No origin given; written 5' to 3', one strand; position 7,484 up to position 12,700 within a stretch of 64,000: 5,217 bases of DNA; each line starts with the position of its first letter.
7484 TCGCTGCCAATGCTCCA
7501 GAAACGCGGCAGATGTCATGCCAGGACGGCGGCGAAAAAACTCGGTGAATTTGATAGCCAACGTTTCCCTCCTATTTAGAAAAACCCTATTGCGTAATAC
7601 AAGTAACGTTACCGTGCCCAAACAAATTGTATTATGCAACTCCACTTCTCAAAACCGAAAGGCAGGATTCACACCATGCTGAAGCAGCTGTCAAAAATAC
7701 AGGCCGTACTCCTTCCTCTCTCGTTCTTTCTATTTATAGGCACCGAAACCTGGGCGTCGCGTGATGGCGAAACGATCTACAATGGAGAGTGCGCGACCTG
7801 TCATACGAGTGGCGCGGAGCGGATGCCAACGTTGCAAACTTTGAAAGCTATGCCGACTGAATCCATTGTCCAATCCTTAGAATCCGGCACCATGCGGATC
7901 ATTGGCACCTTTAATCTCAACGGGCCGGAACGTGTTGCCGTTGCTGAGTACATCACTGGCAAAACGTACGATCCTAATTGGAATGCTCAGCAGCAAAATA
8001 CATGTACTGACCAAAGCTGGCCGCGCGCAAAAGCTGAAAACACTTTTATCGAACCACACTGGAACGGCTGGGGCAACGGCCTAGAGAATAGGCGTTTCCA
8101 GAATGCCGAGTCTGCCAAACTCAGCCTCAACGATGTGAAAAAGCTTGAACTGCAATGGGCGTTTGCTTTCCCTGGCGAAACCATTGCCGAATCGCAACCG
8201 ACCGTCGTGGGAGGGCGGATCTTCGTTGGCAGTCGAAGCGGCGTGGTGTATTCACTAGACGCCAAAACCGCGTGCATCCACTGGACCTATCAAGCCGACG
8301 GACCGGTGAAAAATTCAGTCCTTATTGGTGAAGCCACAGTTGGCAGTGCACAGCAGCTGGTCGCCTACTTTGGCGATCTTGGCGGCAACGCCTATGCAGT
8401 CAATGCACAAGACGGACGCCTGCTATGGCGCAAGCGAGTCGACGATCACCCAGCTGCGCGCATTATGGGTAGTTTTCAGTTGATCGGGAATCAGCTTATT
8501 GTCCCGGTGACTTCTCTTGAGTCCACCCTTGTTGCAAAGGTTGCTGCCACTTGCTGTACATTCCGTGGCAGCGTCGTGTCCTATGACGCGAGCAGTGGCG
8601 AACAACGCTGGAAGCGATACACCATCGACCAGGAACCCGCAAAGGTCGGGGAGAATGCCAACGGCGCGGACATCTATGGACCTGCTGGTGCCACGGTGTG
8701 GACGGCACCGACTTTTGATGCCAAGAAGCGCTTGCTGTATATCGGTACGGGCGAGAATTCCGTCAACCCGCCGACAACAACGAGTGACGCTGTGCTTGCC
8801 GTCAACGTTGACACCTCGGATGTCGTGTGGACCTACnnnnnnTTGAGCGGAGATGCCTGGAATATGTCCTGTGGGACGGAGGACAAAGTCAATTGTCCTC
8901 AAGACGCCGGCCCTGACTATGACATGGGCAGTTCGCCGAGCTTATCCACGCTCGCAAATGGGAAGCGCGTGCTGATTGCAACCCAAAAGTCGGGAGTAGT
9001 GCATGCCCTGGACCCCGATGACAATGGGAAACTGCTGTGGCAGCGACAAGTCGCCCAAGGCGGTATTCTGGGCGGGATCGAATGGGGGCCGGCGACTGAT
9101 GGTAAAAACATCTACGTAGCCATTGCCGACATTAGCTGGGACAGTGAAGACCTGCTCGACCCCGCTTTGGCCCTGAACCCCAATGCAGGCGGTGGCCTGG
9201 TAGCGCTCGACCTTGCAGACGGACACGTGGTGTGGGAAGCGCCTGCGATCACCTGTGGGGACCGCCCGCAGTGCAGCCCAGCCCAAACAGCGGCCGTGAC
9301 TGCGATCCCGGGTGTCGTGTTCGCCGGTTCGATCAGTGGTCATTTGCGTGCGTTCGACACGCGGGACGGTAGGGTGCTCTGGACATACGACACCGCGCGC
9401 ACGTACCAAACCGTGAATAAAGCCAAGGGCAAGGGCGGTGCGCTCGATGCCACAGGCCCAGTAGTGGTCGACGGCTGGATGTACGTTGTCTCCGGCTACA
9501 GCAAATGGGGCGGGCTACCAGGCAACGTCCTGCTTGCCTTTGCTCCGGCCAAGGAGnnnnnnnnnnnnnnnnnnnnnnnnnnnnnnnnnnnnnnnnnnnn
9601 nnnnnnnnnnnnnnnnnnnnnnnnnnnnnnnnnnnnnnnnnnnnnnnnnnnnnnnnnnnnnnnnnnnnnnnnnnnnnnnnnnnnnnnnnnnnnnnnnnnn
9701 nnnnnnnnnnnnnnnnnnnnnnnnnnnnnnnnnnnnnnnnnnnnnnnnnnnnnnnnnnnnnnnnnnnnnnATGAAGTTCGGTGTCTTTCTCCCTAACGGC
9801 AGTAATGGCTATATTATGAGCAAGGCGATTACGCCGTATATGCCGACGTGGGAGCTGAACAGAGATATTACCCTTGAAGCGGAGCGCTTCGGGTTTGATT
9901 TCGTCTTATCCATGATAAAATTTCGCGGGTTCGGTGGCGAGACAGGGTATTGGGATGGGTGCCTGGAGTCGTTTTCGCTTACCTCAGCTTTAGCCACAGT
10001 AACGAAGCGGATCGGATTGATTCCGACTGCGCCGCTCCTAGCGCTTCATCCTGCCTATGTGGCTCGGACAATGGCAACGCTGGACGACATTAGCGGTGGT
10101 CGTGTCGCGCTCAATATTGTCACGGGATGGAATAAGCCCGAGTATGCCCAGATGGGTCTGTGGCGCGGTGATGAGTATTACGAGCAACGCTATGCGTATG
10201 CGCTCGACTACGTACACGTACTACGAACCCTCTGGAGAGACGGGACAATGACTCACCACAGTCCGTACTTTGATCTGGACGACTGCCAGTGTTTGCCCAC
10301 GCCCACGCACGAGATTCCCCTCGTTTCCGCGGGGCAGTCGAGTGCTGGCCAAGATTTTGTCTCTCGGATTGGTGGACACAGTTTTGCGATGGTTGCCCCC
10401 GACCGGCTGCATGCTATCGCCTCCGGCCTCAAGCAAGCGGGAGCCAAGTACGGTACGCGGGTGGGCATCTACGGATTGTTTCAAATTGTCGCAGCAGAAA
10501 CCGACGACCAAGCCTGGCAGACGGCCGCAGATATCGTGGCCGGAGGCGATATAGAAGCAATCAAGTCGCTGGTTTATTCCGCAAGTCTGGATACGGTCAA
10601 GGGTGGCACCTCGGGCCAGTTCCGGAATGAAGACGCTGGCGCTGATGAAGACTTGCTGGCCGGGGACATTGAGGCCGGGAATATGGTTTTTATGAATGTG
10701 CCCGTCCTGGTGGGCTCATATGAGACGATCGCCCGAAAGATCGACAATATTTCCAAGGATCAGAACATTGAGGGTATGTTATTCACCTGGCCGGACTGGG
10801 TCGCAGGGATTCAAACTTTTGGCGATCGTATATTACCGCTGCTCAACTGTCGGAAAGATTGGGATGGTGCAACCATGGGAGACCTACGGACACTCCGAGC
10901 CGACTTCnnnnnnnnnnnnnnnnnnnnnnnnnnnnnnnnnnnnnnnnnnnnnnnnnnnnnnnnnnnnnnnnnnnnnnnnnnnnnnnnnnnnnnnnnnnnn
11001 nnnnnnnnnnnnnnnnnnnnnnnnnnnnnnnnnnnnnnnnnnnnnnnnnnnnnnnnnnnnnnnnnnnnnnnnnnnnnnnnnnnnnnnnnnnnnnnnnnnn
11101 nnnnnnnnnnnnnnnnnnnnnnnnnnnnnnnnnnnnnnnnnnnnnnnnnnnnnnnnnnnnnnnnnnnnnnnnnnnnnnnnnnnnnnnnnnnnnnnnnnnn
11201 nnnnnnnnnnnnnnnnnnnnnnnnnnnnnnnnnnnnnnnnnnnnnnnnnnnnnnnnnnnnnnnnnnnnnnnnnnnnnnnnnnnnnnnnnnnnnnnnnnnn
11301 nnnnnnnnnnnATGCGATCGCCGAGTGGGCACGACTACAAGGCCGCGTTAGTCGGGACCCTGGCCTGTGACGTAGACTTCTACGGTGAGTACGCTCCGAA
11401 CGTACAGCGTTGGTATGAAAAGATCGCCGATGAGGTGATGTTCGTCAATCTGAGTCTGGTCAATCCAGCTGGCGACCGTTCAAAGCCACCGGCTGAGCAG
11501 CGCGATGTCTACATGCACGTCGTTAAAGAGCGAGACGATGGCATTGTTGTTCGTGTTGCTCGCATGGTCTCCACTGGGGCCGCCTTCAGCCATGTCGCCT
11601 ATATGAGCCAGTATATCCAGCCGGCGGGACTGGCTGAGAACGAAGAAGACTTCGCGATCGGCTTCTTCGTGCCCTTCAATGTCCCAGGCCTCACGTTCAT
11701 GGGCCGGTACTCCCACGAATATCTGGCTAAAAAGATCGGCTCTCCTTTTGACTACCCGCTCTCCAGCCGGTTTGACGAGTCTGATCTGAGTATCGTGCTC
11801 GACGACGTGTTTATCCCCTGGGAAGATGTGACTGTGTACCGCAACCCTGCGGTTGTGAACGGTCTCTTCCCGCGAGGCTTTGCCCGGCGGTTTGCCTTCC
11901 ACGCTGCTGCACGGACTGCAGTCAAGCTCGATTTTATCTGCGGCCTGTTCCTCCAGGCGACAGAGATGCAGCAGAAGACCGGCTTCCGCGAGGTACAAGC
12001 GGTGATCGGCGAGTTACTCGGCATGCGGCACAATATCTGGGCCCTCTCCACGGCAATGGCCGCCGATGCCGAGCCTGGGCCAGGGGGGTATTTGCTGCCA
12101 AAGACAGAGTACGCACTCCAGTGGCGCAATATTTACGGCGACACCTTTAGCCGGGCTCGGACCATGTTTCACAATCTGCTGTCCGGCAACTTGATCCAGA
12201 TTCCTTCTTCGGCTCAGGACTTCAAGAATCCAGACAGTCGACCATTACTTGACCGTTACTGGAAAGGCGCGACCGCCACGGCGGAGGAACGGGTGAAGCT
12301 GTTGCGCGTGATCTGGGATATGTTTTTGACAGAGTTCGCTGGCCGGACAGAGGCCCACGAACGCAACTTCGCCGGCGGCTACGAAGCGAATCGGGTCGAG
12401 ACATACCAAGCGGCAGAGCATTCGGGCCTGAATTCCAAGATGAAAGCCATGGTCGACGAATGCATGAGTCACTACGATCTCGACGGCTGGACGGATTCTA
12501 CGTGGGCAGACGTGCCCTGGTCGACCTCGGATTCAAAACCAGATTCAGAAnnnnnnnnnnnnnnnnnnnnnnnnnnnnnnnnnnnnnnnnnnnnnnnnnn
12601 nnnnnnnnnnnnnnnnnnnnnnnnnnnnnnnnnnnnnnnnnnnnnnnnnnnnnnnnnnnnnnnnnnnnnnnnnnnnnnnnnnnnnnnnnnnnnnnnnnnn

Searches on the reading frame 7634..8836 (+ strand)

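Call 28: search_protein_families(library=pfam, proteins=[window:7634-8836:+], max_evalue=0.00001)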
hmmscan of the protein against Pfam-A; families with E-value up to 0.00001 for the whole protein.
window:7634-8836:+ (401 aa): 4 families
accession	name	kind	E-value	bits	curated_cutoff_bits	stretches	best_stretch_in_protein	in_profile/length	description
PF01011.28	PQQ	-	3.5e-16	59.5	26.7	1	143-401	1-284/595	Glucose/ethanol/alcohol dehydrogenase, beta-propeller domain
PF13360.13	PQQ_2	-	5.1e-16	59.5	27.6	1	185-336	25-150/233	Outer membrane protein assembly factor BamB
PF13570.13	Beta-prop_ACSF4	-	1.3e-13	51.5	133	1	160-328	28-171/329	Beta-alanine-activating enzyme, beta-propeller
PF13442.11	Cytochrome_CBB3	-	9.2e-07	29.5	27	1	43-107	4-68/68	Cytochrome C oxidase, cbb3-type, subunit III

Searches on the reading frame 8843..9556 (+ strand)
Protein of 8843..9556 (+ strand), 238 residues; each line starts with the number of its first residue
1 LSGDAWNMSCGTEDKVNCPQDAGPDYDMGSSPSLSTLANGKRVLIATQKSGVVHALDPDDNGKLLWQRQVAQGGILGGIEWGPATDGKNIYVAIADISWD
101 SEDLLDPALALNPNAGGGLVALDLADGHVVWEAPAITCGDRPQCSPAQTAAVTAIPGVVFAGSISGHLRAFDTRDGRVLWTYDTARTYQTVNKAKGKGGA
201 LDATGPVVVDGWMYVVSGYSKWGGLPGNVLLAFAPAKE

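Call 28: search_protein_families(library=pfam, proteins=[window:8843-9556:+], max_evalue=0.00001)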
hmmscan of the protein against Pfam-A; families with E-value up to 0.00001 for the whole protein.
window:8843-9556:+ (238 aa): 3 families
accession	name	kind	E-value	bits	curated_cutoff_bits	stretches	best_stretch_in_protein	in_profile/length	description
PF13360.13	PQQ_2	-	1.9e-14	54.3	27.6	1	33-220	28-179/233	Outer membrane protein assembly factor BamB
PF01011.28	PQQ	-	2.2e-08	33.7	26.7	0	117-185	497-577/595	Glucose/ethanol/alcohol dehydrogenase, beta-propeller domain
PF13570.13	Beta-prop_ACSF4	-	2.5e-07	30.9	133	0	119-185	31-90/329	Beta-alanine-activating enzyme, beta-propeller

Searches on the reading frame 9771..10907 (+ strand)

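Call 28: search_protein_families(library=pfam, proteins=[window:9771-10907:+], max_evalue=0.00001)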
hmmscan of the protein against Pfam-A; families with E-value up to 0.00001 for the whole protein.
window:9771-10907:+ (379 aa): 1 family
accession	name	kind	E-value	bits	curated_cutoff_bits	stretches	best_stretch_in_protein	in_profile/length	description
PF00296.26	Bac_luciferase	-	5.5e-45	154.5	27.9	1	1-326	1-306/314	Luciferase-like monooxygenase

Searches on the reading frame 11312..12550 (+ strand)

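Call 28: search_protein_families(library=pfam, proteins=[window:11312-12550:+], max_evalue=0.00001)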
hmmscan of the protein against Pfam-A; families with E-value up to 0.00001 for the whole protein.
window:11312-12550:+ (413 aa): 2 families
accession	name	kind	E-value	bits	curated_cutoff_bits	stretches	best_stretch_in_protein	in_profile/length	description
PF03241.18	HpaB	-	5.1e-54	182.9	25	1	188-381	8-201/202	4-hydroxyphenylacetate 3-hydroxylase C terminal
PF11794.13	HpaB_N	-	5.9e-47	160.9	35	1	8-174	102-269/270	4-hydroxyphenylacetate 3-hydroxylase N terminal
